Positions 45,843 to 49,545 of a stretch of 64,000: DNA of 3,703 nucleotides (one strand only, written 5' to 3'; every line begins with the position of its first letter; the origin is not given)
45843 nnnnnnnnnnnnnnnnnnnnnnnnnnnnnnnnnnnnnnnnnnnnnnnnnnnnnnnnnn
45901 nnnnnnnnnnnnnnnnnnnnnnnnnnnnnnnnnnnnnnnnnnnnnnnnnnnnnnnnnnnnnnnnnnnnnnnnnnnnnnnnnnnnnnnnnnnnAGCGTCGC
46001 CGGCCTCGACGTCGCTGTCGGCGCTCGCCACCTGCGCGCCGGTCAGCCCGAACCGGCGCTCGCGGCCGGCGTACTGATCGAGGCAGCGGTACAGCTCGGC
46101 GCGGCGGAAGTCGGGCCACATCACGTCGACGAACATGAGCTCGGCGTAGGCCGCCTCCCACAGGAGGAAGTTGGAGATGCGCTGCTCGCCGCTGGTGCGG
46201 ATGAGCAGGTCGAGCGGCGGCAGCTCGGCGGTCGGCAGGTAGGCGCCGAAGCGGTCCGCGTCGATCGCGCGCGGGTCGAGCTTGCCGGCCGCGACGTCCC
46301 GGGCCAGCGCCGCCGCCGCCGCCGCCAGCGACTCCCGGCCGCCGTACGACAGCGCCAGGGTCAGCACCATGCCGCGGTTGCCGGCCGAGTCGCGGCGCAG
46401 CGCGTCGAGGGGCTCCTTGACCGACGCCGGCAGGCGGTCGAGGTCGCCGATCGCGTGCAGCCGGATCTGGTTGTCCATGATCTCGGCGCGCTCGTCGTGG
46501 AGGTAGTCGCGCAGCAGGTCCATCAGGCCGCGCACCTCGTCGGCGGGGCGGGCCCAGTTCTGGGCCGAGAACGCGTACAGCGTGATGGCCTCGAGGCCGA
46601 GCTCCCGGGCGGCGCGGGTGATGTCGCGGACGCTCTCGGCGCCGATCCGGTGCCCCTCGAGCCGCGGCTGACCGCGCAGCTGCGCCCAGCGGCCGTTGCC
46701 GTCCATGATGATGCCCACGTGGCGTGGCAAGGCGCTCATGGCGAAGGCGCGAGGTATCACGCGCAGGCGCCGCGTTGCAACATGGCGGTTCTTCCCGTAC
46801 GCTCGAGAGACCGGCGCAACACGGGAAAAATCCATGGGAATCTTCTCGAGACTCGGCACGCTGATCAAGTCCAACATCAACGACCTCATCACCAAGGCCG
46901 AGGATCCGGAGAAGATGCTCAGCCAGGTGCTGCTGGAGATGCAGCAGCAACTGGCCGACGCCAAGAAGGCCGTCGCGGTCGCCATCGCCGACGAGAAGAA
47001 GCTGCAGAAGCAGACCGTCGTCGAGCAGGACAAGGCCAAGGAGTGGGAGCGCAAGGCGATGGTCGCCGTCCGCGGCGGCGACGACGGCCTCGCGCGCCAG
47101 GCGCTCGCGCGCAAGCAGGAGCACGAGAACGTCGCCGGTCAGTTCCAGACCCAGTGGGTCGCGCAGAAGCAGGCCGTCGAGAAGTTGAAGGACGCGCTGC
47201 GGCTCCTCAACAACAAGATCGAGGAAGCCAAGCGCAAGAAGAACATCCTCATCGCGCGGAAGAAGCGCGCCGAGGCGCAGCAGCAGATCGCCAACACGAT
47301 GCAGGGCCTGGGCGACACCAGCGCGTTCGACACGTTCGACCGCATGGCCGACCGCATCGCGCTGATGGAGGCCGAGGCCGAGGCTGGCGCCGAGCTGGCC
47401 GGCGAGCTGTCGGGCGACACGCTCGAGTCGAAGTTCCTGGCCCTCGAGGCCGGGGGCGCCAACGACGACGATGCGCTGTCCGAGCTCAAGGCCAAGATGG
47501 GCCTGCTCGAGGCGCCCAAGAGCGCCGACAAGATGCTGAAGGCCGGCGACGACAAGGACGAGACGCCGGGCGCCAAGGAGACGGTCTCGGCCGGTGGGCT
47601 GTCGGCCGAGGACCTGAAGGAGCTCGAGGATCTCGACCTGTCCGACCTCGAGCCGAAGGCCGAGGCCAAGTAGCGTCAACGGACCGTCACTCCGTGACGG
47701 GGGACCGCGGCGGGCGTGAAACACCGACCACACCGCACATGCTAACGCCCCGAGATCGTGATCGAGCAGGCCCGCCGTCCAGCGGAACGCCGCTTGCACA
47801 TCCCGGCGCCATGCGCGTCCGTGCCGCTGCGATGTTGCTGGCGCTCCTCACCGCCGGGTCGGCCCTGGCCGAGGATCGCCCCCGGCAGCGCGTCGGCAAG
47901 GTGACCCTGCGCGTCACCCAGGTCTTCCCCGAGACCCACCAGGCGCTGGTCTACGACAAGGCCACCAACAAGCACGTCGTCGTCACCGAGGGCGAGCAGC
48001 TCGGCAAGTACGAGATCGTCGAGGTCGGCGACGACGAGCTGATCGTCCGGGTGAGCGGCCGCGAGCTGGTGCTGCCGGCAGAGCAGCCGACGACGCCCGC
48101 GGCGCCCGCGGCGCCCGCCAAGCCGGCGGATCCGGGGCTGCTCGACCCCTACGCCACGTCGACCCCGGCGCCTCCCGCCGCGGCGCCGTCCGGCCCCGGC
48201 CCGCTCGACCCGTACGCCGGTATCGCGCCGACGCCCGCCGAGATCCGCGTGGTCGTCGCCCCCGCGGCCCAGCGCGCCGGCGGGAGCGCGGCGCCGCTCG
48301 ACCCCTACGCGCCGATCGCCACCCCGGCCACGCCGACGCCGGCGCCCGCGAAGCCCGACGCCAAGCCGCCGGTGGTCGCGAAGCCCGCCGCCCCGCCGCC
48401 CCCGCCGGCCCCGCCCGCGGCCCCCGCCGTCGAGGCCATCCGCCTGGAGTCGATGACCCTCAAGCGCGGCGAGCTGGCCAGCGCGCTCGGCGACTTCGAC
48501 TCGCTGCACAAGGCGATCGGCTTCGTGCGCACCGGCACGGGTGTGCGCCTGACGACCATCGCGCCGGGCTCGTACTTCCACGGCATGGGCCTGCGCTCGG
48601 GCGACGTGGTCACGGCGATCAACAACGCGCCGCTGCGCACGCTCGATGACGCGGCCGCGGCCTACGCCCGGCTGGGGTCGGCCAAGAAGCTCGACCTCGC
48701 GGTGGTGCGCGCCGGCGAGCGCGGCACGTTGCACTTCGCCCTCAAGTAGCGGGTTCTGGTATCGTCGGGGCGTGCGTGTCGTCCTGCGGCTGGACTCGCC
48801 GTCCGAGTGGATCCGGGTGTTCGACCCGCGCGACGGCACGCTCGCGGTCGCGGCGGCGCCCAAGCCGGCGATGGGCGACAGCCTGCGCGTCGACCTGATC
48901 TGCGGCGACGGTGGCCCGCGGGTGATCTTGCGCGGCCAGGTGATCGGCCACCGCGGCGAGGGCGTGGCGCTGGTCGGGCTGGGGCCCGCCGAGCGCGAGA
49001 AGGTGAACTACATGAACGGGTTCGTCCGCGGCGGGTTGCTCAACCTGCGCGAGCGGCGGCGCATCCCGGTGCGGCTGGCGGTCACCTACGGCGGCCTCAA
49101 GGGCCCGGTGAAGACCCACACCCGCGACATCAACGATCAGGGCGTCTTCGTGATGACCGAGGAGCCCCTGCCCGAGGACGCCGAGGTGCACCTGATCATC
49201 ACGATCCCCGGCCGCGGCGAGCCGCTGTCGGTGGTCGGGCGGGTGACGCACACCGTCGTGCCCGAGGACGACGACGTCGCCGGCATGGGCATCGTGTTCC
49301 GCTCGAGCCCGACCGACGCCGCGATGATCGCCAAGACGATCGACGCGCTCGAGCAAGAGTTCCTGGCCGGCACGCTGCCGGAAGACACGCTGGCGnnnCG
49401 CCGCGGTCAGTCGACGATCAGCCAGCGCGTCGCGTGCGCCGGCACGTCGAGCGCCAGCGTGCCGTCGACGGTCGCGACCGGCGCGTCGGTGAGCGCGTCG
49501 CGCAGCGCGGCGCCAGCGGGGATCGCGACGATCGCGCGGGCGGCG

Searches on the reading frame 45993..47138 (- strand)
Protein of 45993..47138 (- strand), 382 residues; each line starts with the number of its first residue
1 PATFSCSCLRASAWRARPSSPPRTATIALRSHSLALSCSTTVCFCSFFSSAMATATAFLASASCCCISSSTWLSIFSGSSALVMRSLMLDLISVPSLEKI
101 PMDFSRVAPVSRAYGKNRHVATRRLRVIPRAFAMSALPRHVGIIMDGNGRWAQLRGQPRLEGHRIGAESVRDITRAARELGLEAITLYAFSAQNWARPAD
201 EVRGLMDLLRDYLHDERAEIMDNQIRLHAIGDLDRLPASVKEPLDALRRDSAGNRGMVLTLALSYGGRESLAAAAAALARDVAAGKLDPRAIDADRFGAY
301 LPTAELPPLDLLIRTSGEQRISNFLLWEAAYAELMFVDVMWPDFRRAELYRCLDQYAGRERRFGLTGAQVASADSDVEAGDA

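Call 29: search_protein_families(library=ncbifam, proteins=[window:45993-47138:-], max_evalue=0.00001)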
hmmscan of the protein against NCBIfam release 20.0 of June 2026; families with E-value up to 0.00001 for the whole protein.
window:45993-47138:- (382 aa): 16 families
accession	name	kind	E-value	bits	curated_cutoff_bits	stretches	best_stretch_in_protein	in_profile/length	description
NF011408.0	PRK14834.1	equivalog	1.2e-87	293.5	348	1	133-368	13-248/252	isoprenyl transferase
NF011405.0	PRK14830.1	equivalog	2e-86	289.7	304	1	132-364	17-249/251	undecaprenyl pyrophosphate synthase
NF011406.0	PRK14831.1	subfamily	3.9e-79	265.4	375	1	122-365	8-251/256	undecaprenyl pyrophosphate synthase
TIGR00055.1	uppS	equivalog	3e-78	262.3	109.55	1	137-364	1-228/228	polyprenyl diphosphate synthase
NF011407.0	PRK14833.1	equivalog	8.8e-75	251.3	325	1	135-364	2-230/233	di-trans,poly-cis-decaprenylcistransferase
NF011411.0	PRK14838.1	equivalog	2.7e-73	246.3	417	1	133-370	8-243/244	isoprenyl transferase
NF011404.0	PRK14829.1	equivalog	3.4e-71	239.6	372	1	128-365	21-258/260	isoprenyl transferase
NF011412.0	PRK14839.1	equivalog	2.4e-70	236.6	334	1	139-368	11-231/240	di-trans,poly-cis-decaprenylcistransferase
NF007596.1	PRK10240.1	equivalog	7.8e-66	222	418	1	137-367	15-245/251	(2E,6E)-farnesyl-diphosphate-specific ditrans,polycis-undecaprenyl-diphosphate synthase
NF011402.0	PRK14827.1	equivalog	2.2e-64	217.6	535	1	101-364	33-294/296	decaprenyl diphosphate synthase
NF011415.0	PRK14842.1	equivalog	2.7e-60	203.8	360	1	135-364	6-236/241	isoprenyl transferase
NF011413.0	PRK14840.1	equivalog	2e-59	201.3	410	1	133-364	14-249/250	isoprenyl transferase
NF011409.0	PRK14835.1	equivalog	3.5e-57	193.9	425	1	133-364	41-278/279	isoprenyl transferase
NF011403.0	PRK14828.1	equivalog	1.7e-56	191.5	348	1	126-364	17-257/258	isoprenyl transferase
NF011414.0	PRK14841.1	equivalog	2.2e-54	184.6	401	1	137-364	3-228/233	isoprenyl transferase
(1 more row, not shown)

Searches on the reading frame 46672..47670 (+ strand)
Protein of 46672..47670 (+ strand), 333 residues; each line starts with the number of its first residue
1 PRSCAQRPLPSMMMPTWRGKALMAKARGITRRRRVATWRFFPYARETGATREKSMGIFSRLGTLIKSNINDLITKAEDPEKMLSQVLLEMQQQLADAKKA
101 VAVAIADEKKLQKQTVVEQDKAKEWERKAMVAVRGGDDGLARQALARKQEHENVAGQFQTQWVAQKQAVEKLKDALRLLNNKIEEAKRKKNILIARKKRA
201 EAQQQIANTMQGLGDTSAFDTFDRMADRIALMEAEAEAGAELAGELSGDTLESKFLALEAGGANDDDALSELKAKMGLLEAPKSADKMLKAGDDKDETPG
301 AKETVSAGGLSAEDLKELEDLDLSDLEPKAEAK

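Call 30: search_protein_families(library=ncbifam, proteins=[window:46672-47670:+], max_evalue=0.00001)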
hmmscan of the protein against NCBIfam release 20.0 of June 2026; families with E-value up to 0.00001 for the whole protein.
window:46672-47670:+ (333 aa): 3 families
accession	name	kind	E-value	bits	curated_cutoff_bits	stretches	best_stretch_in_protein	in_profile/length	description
TIGR02977.1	phageshock_pspA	equivalog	4e-41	141.1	242.95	1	55-276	1-217/219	phage shock protein PspA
NF007974.0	PRK10698.1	equivalog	3.3e-27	95.6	336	1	55-276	1-217/222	phage shock protein PspA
NF045984.1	StressProtLiaH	equivalog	1.1e-21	77.6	380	1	58-249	3-194/225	stress responsive protein LiaH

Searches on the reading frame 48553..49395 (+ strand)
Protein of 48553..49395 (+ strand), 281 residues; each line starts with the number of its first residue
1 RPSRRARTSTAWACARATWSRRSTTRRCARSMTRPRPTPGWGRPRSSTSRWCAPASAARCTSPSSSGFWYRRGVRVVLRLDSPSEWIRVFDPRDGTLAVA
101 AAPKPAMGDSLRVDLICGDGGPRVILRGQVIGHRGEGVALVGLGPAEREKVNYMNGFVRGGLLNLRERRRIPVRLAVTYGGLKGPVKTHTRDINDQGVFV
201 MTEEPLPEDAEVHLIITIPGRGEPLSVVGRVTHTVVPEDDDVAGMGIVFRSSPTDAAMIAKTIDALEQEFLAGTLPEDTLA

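Call 30: search_protein_families(library=ncbifam, proteins=[window:48553-49395:+], max_evalue=0.00001)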
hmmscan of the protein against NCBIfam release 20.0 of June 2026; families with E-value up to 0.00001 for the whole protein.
window:48553-49395:+ (281 aa): 1 family
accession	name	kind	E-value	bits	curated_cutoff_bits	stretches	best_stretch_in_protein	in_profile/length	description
TIGR02266.1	gmx_TIGR02266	paralog_domain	2e-14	53.5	68.7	1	170-261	1-93/96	TIGR02266 family protein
